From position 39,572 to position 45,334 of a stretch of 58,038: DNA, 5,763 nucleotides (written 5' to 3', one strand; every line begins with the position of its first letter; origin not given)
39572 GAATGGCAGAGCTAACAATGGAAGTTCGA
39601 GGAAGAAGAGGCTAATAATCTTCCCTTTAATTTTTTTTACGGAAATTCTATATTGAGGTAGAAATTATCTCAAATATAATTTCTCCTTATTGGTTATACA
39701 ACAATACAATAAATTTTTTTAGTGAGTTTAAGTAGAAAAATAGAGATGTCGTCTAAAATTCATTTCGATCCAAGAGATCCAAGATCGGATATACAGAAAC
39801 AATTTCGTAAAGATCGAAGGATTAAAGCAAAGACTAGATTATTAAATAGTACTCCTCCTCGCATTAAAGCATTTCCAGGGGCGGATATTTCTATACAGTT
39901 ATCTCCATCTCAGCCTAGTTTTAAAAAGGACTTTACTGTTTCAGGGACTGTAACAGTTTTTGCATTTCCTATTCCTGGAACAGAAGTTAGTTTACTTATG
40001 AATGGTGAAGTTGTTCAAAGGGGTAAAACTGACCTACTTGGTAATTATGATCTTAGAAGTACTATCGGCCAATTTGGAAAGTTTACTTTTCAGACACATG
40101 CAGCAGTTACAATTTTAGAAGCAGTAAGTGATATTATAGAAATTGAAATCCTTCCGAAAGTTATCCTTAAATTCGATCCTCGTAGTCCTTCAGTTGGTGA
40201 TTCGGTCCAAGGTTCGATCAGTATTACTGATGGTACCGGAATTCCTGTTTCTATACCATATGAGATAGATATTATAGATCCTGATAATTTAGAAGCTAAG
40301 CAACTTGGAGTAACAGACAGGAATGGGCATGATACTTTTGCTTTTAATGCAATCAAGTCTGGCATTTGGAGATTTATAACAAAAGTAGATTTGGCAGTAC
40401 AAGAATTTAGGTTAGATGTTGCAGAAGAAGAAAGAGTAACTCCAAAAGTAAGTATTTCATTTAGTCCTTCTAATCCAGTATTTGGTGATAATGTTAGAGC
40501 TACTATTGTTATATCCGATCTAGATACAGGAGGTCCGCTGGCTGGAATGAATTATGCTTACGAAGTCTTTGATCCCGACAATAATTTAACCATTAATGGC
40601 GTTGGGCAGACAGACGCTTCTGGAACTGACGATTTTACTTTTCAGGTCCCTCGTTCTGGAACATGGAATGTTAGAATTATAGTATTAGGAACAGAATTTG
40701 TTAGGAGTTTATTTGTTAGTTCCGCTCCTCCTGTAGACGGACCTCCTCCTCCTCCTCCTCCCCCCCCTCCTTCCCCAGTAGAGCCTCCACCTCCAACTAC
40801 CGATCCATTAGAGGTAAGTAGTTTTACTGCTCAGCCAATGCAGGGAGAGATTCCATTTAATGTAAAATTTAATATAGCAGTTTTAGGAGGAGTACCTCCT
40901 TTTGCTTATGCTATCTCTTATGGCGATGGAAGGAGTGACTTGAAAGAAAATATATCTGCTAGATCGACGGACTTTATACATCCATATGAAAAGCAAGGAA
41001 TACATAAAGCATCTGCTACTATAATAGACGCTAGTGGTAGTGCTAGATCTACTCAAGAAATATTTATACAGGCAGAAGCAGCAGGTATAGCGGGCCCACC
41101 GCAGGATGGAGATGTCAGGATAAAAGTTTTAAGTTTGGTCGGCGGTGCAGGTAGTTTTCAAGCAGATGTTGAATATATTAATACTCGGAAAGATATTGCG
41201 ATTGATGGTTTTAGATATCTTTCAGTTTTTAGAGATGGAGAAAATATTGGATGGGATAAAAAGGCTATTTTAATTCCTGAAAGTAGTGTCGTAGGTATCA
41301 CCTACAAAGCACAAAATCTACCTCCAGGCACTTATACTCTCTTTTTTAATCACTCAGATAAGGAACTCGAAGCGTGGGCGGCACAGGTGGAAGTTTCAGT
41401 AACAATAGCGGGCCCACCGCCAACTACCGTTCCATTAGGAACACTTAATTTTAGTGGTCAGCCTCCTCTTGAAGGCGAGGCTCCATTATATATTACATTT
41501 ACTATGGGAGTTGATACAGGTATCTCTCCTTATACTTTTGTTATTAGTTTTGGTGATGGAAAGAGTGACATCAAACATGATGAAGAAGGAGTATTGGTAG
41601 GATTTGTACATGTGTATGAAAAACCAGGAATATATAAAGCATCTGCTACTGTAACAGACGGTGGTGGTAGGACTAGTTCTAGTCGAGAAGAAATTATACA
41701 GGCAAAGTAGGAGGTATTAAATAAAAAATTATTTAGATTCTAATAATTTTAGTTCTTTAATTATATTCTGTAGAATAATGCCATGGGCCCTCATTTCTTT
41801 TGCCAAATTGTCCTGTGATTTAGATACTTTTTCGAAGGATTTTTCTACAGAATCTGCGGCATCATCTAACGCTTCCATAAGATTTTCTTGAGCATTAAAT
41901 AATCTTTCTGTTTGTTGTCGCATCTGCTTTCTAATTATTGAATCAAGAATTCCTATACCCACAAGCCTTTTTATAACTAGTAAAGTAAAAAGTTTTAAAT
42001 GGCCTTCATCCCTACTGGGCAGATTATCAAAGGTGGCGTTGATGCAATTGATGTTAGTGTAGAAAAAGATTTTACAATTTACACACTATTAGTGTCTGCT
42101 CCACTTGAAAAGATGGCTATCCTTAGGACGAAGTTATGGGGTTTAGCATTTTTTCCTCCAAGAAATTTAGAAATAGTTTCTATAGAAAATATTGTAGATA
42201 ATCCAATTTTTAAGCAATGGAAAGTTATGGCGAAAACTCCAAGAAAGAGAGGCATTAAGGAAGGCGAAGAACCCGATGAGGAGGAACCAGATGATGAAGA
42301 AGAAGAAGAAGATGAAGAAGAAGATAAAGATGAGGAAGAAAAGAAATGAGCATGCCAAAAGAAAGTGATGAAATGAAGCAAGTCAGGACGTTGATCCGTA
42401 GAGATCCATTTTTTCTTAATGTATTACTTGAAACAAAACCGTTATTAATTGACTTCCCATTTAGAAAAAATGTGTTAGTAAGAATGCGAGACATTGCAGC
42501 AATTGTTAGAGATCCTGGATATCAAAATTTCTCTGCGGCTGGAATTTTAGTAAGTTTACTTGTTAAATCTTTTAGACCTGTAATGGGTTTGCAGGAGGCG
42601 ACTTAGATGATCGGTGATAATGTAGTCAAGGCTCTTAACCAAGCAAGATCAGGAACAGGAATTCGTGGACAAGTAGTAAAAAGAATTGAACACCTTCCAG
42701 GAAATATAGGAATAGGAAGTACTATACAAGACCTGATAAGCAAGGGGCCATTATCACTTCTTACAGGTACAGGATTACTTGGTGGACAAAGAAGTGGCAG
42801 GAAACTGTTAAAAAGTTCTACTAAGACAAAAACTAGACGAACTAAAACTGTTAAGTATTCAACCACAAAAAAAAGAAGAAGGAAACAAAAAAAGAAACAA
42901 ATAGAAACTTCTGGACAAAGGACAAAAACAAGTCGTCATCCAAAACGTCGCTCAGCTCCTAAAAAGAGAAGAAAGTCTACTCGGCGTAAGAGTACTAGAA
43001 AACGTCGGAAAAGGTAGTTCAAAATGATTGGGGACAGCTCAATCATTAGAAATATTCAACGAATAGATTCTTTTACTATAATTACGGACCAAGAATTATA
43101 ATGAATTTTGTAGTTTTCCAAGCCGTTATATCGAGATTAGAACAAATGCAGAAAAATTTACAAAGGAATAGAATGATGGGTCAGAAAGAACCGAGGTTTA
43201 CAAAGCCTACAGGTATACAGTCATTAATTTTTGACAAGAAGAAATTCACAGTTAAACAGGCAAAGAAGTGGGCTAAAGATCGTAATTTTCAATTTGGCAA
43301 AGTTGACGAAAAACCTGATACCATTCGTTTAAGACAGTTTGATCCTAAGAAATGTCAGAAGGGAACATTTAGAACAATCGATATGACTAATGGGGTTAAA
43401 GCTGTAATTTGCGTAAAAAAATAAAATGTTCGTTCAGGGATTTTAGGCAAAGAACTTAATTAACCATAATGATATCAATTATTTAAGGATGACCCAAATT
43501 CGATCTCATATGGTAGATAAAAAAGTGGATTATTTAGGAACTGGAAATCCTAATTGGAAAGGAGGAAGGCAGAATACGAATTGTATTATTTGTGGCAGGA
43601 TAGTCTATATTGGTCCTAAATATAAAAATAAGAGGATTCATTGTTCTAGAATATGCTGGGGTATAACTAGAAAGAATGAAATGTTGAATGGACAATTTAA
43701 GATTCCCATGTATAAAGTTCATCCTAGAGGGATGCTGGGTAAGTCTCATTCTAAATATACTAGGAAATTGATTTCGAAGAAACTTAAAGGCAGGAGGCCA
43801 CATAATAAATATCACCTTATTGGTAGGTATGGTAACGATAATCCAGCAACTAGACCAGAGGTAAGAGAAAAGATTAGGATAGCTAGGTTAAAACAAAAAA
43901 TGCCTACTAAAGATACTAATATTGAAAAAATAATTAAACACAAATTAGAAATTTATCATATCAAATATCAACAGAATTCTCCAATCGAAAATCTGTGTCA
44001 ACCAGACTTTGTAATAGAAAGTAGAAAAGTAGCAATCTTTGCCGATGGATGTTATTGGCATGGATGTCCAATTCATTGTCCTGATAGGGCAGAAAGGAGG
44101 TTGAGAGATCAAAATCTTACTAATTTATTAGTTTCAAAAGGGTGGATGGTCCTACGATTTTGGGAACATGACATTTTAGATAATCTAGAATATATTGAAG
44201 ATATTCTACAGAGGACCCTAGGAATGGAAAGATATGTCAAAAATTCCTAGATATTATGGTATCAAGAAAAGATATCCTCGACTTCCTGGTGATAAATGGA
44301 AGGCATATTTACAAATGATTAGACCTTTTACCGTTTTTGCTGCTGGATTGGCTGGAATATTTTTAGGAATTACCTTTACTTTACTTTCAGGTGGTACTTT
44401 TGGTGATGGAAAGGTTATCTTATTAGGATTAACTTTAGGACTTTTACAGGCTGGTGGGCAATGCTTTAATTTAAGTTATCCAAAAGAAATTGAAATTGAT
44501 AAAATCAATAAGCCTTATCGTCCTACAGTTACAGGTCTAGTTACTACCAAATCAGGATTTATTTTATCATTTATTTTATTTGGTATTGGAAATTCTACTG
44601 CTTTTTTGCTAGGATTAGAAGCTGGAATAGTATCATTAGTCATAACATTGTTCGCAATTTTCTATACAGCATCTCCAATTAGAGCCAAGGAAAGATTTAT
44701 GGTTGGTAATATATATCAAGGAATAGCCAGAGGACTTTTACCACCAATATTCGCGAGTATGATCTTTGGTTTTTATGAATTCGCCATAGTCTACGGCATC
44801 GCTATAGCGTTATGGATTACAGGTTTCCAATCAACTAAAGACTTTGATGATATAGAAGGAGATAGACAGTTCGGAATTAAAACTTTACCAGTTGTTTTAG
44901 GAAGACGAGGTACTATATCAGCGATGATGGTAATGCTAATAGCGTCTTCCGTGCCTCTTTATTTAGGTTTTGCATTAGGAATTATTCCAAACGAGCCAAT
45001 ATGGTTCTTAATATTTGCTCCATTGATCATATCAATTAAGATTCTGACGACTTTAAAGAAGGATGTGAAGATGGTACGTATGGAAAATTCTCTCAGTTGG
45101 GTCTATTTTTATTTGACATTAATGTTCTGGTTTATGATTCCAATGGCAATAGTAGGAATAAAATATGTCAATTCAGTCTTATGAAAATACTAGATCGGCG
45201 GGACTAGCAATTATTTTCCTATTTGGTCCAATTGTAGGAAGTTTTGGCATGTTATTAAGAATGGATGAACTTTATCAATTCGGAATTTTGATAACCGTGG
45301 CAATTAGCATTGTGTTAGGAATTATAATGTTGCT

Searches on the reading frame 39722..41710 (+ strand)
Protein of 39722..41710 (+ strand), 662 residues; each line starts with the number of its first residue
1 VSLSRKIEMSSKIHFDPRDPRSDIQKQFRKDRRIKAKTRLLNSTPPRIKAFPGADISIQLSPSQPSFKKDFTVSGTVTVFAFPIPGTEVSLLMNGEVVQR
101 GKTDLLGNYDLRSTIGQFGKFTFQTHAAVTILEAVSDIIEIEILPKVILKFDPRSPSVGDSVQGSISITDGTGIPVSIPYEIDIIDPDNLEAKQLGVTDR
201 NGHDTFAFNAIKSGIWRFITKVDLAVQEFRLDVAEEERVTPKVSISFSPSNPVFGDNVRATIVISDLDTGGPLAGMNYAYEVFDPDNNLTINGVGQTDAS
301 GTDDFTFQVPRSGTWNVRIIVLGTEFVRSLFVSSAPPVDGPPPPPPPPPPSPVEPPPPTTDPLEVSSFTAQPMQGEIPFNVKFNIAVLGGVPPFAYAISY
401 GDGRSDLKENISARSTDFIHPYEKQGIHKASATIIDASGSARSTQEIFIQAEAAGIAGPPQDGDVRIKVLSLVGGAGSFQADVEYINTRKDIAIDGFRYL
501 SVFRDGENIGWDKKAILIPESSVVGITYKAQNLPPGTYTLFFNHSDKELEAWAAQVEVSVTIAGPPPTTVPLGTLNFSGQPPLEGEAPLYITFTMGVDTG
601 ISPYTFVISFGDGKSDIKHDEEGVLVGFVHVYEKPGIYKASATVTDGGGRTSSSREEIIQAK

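Call 51: search_protein_families(library=pfam, proteins=[window:39722-41710:+], max_evalue=0.01)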
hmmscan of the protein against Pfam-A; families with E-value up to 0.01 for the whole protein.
window:39722-41710:+ (662 aa): 4 families
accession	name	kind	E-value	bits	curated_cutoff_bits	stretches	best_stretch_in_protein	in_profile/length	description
PF18911.6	PKD_4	-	6.2e-12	45.8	27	2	597-655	28-79/85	PKD domain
PF00801.26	PKD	-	7.9e-10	39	23.5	1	583-654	9-75/80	PKD domain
PF01835.25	MG2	-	0.00014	22.6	32.8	0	255-319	14-80/96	MG2 domain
PF13620.12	CarboxypepD_reg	-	0.0026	18.5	32.3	0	72-113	1-44/82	Carboxypeptidase regulatory-like domain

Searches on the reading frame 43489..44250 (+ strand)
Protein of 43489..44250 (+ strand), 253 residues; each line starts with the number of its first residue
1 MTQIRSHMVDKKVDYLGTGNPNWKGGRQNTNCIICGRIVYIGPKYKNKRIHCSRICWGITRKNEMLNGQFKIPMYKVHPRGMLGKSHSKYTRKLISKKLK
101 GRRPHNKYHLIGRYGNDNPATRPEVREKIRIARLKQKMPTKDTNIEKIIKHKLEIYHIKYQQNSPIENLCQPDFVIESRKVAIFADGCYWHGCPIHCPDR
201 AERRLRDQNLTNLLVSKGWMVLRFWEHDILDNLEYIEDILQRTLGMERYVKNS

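Call 51: search_protein_families(library=pfam, proteins=[window:43489-44250:+], max_evalue=0.01)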
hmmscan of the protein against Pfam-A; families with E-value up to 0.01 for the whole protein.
window:43489-44250:+ (253 aa): 3 families
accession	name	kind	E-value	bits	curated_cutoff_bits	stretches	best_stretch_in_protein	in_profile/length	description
PF03852.21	Vsr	-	2.6e-11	43.6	27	1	135-192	13-69/74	DNA mismatch endonuclease Vsr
PF04480.18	DUF559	-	5.3e-09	36.4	20.6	1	131-241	7-106/109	Protein of unknown function (DUF559)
PF18741.7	MTES_1575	-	0.008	16.7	38.2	0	173-236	28-88/96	REase_MTES_1575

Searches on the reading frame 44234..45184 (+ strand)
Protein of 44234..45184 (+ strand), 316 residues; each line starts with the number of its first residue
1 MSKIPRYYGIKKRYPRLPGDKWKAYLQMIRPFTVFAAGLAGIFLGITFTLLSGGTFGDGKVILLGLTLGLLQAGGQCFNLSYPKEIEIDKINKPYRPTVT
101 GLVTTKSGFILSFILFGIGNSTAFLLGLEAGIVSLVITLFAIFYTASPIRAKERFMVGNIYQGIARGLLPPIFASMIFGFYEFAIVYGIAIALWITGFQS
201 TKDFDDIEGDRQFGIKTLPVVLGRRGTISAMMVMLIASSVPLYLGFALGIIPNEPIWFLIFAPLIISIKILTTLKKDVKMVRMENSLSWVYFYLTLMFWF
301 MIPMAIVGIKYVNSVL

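Call 51: search_protein_families(library=pfam, proteins=[window:44234-45184:+], max_evalue=0.01)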
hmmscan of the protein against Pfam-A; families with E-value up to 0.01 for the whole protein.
window:44234-45184:+ (316 aa): 1 family
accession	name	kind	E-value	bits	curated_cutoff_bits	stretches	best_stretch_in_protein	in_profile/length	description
PF01040.23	UbiA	-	6.5e-33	114.5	34.2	1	43-273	6-232/250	UbiA prenyltransferase family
